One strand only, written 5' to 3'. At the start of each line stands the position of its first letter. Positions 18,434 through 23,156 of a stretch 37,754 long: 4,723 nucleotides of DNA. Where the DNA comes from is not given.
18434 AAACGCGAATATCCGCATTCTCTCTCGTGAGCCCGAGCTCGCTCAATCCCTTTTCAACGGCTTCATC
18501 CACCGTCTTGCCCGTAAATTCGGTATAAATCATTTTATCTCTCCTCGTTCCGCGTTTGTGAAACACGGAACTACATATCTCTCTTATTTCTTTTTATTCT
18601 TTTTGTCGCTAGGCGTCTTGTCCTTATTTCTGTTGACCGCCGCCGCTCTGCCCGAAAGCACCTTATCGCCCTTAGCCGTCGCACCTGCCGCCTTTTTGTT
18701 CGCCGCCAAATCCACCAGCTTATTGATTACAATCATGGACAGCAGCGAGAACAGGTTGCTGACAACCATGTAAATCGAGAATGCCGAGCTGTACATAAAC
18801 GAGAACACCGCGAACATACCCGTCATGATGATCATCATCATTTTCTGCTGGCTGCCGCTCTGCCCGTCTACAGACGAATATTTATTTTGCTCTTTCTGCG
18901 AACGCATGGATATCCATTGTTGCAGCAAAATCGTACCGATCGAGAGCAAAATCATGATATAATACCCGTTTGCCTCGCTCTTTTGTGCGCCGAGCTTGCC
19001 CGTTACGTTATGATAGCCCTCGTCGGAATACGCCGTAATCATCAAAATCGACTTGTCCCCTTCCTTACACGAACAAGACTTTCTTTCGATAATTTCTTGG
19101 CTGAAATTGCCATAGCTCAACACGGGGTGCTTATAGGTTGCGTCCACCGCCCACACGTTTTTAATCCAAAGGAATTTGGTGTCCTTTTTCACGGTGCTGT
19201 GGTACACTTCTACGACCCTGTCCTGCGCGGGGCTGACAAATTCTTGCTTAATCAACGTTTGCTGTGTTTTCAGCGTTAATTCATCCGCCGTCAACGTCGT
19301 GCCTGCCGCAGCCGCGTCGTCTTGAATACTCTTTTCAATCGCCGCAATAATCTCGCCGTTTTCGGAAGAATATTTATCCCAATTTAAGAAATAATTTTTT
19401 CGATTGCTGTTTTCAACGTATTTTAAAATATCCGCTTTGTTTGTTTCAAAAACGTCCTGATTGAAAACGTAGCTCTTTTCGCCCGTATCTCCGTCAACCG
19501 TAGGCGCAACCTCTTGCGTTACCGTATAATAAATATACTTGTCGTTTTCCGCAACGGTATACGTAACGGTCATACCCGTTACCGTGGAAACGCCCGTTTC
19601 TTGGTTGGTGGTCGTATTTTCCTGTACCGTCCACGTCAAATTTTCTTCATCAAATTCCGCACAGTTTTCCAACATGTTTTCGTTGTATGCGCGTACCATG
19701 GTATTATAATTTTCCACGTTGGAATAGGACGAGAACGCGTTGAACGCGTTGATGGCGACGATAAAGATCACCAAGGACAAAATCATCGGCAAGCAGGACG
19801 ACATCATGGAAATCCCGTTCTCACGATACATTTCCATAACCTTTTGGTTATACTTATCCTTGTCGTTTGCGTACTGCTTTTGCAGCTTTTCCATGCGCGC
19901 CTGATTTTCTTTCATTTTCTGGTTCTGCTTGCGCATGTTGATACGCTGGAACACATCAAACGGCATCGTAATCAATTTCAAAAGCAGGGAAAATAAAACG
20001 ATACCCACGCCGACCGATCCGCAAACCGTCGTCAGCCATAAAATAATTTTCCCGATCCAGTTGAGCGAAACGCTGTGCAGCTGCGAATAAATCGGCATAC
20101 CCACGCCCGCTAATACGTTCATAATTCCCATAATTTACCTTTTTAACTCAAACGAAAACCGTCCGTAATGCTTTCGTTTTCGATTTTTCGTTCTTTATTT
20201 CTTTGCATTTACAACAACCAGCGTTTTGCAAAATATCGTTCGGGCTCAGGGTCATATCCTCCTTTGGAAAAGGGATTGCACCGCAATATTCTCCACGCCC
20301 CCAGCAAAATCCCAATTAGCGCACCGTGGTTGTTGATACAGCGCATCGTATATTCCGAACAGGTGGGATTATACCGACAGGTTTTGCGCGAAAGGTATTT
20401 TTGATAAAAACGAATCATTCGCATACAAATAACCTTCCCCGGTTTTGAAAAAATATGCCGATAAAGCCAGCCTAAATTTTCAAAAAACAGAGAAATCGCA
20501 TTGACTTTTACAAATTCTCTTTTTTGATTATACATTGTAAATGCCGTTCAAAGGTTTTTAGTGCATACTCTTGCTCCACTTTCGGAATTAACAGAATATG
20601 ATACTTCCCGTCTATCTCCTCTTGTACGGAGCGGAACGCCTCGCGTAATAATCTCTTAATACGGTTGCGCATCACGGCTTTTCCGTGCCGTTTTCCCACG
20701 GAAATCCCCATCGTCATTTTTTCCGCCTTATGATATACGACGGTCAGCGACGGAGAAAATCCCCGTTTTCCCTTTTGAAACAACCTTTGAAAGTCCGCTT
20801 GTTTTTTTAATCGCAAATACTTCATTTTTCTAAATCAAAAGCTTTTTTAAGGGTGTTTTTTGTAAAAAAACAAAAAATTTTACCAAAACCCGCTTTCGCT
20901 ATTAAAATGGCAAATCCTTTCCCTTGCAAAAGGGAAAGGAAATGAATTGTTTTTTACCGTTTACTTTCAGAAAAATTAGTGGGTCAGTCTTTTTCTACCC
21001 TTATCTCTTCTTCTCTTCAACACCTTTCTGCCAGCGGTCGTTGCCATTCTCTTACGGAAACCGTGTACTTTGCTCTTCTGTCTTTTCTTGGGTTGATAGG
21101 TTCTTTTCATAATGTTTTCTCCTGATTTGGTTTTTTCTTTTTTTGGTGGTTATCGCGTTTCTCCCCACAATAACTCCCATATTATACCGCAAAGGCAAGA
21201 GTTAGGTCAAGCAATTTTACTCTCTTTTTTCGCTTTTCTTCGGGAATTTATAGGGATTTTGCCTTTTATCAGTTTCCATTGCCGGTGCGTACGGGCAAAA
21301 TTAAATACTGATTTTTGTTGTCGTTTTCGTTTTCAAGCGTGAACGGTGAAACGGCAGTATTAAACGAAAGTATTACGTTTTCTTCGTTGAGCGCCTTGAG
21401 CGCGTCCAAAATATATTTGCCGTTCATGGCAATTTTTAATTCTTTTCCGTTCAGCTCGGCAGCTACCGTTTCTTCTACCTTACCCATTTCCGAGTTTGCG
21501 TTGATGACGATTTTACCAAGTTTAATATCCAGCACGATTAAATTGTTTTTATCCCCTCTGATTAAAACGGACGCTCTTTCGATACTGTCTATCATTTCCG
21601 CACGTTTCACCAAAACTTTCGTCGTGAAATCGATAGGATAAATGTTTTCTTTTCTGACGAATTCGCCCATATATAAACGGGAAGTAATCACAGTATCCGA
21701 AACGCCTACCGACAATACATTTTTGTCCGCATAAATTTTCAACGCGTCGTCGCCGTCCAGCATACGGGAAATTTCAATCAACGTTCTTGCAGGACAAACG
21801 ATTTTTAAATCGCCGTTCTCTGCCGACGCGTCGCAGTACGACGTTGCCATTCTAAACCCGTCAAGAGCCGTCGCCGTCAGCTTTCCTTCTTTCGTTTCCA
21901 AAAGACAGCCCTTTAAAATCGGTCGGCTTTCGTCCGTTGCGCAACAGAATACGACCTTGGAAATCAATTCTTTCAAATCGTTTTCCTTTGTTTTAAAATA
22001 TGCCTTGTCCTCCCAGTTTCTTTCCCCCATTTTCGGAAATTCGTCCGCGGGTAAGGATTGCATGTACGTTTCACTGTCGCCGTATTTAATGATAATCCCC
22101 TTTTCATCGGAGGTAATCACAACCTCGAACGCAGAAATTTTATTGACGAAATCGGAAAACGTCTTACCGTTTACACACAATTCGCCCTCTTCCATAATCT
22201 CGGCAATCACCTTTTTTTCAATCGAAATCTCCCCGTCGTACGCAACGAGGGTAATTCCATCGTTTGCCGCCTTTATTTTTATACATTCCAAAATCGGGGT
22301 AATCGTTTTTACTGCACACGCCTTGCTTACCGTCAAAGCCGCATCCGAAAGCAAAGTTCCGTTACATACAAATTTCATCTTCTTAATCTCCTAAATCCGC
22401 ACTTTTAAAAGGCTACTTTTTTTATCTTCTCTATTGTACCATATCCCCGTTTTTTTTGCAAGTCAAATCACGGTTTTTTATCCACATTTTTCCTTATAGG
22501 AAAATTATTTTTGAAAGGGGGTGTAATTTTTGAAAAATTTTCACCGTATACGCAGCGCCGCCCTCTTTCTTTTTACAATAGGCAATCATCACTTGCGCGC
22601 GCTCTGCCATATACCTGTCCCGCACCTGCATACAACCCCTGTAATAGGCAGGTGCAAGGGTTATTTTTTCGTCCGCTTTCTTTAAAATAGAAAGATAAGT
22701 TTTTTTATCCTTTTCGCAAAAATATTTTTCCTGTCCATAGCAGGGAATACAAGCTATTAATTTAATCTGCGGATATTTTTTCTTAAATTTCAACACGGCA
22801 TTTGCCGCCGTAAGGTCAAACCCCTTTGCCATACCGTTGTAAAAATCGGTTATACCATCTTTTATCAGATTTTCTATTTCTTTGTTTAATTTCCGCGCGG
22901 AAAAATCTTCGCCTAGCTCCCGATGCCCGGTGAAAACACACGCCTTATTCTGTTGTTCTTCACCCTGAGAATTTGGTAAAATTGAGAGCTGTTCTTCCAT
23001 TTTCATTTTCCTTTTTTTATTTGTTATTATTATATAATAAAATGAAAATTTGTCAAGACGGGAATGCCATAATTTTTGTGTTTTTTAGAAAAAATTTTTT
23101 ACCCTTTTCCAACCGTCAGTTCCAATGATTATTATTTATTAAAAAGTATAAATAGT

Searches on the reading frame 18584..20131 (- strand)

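Call 7: search_protein_families(library=ncbifam, proteins=[window:18584-20131:-])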
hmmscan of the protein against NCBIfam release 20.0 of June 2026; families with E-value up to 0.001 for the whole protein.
window:18584-20131:- (515 aa): 18 families
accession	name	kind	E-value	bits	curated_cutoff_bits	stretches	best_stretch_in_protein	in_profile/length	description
TIGR03592.1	yidC_oxa1_cterm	subfamily_domain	2.2e-34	119.2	84.3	2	39-130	1-88/191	membrane protein insertase YidC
NF002350.0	PRK01315.1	equivalog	2.9e-22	79.2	282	2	3-145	4-141/329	membrane protein insertase YidC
NF002734.0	PRK02654.1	equivalog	8.1e-19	67.7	324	2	29-156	16-140/384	membrane protein insertase YidC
NF002803.0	PRK02944.1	equivalog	1e-18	67.6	377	2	27-129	45-148/255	YidC family membrane integrase SpoIIIJ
NF002357.0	PRK01318.2-4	equivalog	1.3e-18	67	479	1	29-124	324-415/532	membrane protein insertase YidC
NF002356.0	PRK01318.2-3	equivalog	3.6e-17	62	460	2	28-125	361-456/627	membrane protein insertase YidC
NF002353.0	PRK01318.1-4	equivalog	2.7e-16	59.3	365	1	29-124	366-457/596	membrane protein insertase YidC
NF002687.0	PRK02463.1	equivalog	6.1e-15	54.8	425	2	40-129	60-156/307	membrane protein insertase YidC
NF002899.0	PRK03449.1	equivalog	9.8e-15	54.5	276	1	66-150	55-138/359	membrane protein insertase YidC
NF002352.0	PRK01318.1-3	equivalog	1.1e-14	54.5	447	1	25-124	353-452/562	membrane protein insertase YidC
NF002355.0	PRK01318.2-2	equivalog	1.4e-14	53.5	891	1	32-133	389-486/602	membrane protein insertase YidC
NF002354.0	PRK01318.2-1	equivalog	1.1e-13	50.6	1094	1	32-126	345-435/548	membrane protein insertase YidC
NF002351.0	PRK01318.1-1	equivalog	7.6e-13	48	740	1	28-125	341-434/545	membrane protein insertase YidC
NF002359.0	PRK01318.2-6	equivalog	2.1e-12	46.2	600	1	32-131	373-467/624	membrane protein insertase YidC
NF002168.0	PRK01001.1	equivalog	2.9e-11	42.5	670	1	32-126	568-658/795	membrane protein insertase YidC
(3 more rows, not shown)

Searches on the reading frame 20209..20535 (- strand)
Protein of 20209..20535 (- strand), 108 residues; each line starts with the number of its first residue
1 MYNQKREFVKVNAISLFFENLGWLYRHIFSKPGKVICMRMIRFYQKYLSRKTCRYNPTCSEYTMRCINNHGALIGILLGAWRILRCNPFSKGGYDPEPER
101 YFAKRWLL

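Call 8: search_protein_families(library=ncbifam, proteins=[window:20209-20535:-])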
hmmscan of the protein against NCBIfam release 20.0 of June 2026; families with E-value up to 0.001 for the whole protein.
window:20209-20535:- (108 aa): 1 family
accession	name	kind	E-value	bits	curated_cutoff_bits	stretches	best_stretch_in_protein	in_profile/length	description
TIGR00278.2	TIGR00278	equivalog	1.1e-19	70.1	40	1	36-94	3-64/64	membrane protein insertion efficiency factor YidD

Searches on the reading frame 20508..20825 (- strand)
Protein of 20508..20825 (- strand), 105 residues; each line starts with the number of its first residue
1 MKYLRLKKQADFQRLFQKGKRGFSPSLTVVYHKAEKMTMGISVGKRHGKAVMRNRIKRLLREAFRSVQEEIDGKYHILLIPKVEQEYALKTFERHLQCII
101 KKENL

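Call 8: search_protein_families(library=ncbifam, proteins=[window:20508-20825:-])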
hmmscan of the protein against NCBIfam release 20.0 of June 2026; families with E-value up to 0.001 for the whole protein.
window:20508-20825:- (105 aa): 8 families
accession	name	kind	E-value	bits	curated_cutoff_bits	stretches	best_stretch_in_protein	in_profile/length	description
TIGR00188.1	rnpA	equivalog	7.6e-20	71.2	38.35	1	3-101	4-105/111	ribonuclease P protein component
NF002507.0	PRK01903.1-1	equivalog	1.5e-06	28.5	225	1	7-66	21-89/150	ribonuclease P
NF002512.0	PRK01903.2-3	equivalog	1.2e-05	25.3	231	1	42-68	64-91/146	ribonuclease P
NF000707.0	PRK00038.1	equivalog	2e-05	25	186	1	32-78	45-92/123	ribonuclease P protein component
NF002509.0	PRK01903.1-4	equivalog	2.1e-05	25.3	175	1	16-70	2-62/107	ribonuclease P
NF002515.0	PRK01903.3-2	subfamily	0.00063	20.1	175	1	46-66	8-28/85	ribonuclease P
NF002511.0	PRK01903.2-2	equivalog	0.00066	19.5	227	0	42-66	60-85/140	ribonuclease P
NF002513.0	PRK01903.2-4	equivalog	0.00069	20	240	1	42-67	37-66/118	ribonuclease P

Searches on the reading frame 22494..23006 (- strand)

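Call 8: search_protein_families(library=ncbifam, proteins=[window:22494-23006:-])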
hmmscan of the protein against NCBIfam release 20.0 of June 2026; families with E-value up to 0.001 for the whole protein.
window:22494-23006:- (170 aa): 1 family
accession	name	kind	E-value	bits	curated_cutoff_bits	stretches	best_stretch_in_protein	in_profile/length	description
NF010181.0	PRK13660.1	equivalog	2.7e-12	47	165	1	39-161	30-155/182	hypothetical protein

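Call 9: search_protein_families(library=pfam, proteins=[window:22494-23006:-])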
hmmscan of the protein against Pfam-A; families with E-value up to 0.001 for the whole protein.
window:22494-23006:- (170 aa): 1 family
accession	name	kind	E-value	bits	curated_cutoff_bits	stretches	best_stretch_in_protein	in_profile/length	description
PF06908.16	YpsA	-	4.8e-15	56.4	27.7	1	39-160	27-151/168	YspA SLOG family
